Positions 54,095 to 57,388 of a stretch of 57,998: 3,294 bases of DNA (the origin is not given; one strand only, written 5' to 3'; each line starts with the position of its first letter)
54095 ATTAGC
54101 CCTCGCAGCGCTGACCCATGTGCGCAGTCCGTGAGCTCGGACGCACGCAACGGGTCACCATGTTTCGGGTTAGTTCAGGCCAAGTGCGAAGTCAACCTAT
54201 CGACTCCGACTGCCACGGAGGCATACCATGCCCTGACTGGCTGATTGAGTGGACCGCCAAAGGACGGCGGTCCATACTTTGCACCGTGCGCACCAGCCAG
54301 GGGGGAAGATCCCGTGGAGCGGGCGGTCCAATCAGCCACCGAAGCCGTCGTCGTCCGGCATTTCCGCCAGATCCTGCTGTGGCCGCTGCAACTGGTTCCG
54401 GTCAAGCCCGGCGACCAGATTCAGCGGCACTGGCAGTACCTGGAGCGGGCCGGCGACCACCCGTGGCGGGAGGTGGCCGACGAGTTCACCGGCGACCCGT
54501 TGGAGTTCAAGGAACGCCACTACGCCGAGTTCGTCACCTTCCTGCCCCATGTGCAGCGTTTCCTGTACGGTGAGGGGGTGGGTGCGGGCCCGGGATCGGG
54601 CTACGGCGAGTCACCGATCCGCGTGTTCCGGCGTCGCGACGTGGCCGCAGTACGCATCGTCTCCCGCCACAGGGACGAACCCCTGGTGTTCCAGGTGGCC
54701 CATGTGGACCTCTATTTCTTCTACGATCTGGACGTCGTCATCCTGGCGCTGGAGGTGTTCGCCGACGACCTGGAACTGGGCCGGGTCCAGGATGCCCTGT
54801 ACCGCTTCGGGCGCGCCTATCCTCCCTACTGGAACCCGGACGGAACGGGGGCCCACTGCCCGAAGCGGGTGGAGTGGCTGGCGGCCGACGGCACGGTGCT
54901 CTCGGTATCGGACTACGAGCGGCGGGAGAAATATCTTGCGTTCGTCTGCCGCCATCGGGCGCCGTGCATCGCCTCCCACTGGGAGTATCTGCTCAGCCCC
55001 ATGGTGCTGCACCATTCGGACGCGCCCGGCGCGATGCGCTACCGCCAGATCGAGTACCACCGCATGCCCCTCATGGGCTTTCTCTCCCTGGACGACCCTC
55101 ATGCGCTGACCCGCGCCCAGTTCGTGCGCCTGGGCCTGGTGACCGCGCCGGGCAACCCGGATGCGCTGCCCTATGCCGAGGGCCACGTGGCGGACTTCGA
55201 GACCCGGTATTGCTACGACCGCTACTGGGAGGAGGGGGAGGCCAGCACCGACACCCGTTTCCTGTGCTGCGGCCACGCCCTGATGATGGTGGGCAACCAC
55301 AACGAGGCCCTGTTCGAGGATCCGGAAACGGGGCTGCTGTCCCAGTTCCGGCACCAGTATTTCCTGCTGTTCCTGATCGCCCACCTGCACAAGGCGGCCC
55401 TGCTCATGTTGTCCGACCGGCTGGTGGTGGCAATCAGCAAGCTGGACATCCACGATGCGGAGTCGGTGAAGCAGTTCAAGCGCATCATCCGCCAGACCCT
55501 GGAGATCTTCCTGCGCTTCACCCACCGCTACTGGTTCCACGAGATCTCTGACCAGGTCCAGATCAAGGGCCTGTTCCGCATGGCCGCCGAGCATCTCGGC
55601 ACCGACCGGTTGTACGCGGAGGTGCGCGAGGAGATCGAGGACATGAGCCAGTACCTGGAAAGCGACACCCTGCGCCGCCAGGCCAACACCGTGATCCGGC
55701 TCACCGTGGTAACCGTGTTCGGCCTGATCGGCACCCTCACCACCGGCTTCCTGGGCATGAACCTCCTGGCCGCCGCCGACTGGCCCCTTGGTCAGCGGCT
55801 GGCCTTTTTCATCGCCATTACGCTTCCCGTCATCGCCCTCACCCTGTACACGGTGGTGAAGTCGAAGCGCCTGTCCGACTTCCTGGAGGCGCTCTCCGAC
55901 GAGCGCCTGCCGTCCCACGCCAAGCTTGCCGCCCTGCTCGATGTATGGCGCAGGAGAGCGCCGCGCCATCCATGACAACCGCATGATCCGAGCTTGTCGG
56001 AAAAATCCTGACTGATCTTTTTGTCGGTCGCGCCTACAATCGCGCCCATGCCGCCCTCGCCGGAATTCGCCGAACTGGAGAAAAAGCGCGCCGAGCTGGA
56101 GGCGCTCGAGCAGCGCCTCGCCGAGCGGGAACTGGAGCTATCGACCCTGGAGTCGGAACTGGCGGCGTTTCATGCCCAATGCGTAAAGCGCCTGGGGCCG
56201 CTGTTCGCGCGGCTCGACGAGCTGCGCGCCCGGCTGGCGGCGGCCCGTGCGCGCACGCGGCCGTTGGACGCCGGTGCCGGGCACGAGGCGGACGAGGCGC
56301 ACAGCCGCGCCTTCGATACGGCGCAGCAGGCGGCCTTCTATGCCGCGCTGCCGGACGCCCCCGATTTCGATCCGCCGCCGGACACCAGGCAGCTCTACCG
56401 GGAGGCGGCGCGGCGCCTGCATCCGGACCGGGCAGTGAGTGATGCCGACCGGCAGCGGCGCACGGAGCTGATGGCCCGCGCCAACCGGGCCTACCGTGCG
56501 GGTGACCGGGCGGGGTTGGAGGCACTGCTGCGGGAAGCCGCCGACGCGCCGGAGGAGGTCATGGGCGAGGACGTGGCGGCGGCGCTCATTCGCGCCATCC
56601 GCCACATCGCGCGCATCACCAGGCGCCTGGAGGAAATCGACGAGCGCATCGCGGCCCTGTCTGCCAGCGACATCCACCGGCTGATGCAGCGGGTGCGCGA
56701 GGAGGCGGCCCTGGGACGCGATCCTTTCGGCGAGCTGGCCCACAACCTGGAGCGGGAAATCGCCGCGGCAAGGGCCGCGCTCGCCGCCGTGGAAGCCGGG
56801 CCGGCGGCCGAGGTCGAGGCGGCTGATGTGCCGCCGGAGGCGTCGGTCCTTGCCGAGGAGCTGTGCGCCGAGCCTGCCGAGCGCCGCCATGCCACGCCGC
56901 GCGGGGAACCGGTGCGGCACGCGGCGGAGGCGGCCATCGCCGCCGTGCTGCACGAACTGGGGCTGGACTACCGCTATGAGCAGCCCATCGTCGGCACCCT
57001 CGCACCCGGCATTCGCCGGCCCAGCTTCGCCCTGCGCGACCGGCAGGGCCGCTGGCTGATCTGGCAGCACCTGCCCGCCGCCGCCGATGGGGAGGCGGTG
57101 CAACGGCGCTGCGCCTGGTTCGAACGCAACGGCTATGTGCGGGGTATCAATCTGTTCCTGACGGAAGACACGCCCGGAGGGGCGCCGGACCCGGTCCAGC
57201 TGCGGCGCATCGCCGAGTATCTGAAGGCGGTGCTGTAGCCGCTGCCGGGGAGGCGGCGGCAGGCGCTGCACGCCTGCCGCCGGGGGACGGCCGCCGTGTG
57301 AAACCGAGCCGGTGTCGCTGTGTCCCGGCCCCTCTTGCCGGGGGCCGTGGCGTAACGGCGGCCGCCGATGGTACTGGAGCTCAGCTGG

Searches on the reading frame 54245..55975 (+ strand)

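Call 8: search_protein_families(library=pfam, proteins=[window:54245-55975:+], max_evalue=0.001)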
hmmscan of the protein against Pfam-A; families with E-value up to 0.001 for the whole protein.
window:54245-55975:+ (576 aa): 1 family
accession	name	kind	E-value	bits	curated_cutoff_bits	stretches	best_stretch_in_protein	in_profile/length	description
PF01544.23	CorA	-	2.3e-07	30.8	27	1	407-536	159-289/292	CorA-like Mg2+ transporter protein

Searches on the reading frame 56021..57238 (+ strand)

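Call 8: search_protein_families(library=pfam, proteins=[window:56021-57238:+], max_evalue=0.001)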
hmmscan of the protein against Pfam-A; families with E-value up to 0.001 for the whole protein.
window:56021-57238:+ (405 aa): 1 family
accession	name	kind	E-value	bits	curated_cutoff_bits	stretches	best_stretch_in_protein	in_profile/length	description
PF16326.10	ABC_tran_CTD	-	0.00098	19.7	32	1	21-77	5-62/69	ABC transporter C-terminal domain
